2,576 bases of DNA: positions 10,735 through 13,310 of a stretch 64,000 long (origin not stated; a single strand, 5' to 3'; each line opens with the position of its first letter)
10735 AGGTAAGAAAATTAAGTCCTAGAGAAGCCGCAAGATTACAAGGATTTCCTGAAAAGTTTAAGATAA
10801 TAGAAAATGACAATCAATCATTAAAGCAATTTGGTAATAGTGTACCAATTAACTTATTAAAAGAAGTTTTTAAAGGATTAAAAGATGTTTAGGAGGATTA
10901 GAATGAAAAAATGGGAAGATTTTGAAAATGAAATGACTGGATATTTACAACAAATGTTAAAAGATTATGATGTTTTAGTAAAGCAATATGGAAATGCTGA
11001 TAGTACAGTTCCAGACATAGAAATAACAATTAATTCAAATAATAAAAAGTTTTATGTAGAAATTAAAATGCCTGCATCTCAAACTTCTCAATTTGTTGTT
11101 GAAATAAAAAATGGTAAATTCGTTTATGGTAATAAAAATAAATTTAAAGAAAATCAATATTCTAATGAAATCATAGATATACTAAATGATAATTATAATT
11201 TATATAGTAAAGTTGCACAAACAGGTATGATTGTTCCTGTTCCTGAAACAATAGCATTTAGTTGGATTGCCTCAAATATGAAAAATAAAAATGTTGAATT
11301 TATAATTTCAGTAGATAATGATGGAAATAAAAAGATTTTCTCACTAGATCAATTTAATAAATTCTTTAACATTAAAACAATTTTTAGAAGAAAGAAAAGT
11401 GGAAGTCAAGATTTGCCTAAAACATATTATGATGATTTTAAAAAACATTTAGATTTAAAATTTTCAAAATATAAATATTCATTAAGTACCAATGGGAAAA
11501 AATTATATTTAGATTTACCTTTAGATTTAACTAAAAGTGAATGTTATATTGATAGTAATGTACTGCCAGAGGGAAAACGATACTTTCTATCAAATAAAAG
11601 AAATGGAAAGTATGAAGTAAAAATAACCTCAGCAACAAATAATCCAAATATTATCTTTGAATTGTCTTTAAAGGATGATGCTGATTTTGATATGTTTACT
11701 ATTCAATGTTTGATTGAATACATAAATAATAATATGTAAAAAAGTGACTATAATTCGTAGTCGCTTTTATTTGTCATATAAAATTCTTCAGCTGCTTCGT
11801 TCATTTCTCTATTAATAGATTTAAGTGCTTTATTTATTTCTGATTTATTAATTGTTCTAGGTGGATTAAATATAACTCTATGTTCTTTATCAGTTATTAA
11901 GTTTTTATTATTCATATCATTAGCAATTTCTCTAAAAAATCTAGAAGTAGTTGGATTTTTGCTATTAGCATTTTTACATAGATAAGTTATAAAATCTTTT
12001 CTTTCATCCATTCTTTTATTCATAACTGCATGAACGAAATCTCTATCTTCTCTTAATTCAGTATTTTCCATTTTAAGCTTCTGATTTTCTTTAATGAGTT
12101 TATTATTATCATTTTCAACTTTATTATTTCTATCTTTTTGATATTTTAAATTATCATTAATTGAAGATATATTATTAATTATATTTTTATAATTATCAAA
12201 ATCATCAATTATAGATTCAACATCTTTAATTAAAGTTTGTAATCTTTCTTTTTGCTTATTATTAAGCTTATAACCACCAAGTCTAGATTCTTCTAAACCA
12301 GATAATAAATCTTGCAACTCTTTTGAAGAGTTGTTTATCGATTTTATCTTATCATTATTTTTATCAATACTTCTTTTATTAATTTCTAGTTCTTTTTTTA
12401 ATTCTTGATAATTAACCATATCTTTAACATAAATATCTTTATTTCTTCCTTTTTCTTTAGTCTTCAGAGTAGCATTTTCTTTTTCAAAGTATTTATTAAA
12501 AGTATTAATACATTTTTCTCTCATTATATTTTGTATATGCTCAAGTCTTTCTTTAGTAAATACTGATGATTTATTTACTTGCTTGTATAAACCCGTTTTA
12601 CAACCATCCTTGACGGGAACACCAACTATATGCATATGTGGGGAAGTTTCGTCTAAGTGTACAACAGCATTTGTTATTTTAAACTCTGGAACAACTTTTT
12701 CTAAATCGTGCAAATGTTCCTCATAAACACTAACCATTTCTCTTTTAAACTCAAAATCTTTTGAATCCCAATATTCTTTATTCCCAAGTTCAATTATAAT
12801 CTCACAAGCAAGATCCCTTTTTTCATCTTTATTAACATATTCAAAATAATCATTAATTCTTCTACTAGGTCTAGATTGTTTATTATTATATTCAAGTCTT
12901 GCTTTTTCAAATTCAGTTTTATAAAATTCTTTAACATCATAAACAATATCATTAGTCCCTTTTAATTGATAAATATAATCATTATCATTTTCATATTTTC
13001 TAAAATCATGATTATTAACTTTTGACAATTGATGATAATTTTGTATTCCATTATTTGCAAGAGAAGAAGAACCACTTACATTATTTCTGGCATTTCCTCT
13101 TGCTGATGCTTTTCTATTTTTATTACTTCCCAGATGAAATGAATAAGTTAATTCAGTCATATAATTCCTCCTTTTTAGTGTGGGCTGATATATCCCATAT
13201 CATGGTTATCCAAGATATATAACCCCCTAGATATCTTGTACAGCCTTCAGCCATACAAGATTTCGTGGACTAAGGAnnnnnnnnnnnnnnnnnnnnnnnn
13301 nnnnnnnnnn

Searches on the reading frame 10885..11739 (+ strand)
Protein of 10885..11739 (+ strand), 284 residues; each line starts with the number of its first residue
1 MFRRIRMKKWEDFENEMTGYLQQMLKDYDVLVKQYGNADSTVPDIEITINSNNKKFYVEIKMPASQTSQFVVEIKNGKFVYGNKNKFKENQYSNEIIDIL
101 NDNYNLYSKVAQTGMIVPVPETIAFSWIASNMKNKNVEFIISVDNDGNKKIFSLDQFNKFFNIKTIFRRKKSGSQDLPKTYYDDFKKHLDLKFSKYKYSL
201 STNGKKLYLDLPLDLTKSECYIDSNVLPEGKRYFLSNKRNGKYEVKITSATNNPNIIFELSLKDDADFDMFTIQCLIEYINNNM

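Call 5: search_protein_families(library=pfam, proteins=[window:10885-11739:+], max_evalue=0.01)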
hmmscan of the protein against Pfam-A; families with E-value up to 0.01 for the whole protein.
window:10885-11739:+ (284 aa): 0 families

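Call 6: search_protein_families(library=padloc, proteins=[window:10885-11739:+], max_evalue=0.1)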
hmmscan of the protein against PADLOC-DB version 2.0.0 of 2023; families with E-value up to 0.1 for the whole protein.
window:10885-11739:+ (284 aa): 1 family
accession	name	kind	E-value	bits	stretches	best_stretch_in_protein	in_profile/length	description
PDLC03486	REase_II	-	8.4e-38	128.3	1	9-266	2-240/258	Type II restriction enzyme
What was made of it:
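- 10885..11739 (+): Type II restriction endonuclease. Call 6 (PADLOC REase_II, 8.4e-38).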

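Call 8: search_protein_families(library=ncbifam, proteins=[window:10885-11739:+], max_evalue=0.01)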
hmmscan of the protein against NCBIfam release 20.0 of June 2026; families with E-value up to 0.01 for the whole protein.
window:10885-11739:+ (284 aa): 0 families

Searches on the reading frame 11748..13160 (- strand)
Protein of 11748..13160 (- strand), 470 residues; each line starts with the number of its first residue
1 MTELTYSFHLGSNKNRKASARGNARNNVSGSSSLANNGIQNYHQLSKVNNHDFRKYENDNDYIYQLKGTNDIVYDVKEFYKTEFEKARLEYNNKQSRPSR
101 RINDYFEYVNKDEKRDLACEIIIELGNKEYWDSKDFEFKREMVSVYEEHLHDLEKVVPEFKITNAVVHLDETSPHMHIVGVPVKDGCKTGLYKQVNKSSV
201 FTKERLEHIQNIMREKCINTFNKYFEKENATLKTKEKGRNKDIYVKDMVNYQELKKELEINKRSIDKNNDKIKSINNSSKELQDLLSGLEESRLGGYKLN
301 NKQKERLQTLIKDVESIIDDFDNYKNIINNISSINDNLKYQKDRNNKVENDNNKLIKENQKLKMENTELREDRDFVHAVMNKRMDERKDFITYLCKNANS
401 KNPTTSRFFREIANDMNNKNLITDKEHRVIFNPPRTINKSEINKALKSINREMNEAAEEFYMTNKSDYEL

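Call 5: search_protein_families(library=pfam, proteins=[window:11748-13160:-], max_evalue=0.01)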
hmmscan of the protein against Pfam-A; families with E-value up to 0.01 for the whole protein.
window:11748-13160:- (470 aa): 2 families
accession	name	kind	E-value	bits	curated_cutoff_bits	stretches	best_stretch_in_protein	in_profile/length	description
PF01076.25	Mob_Pre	-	7e-13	49.3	25.5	1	47-227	11-172/196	Plasmid recombination enzyme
PF06156.18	YabA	-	0.0025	18.8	30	1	324-377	3-53/103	Initiation control protein YabA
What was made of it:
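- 11748..13160 (-): Mob/Pre-type relaxase. Call 5 (PF01076, 7e-13).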
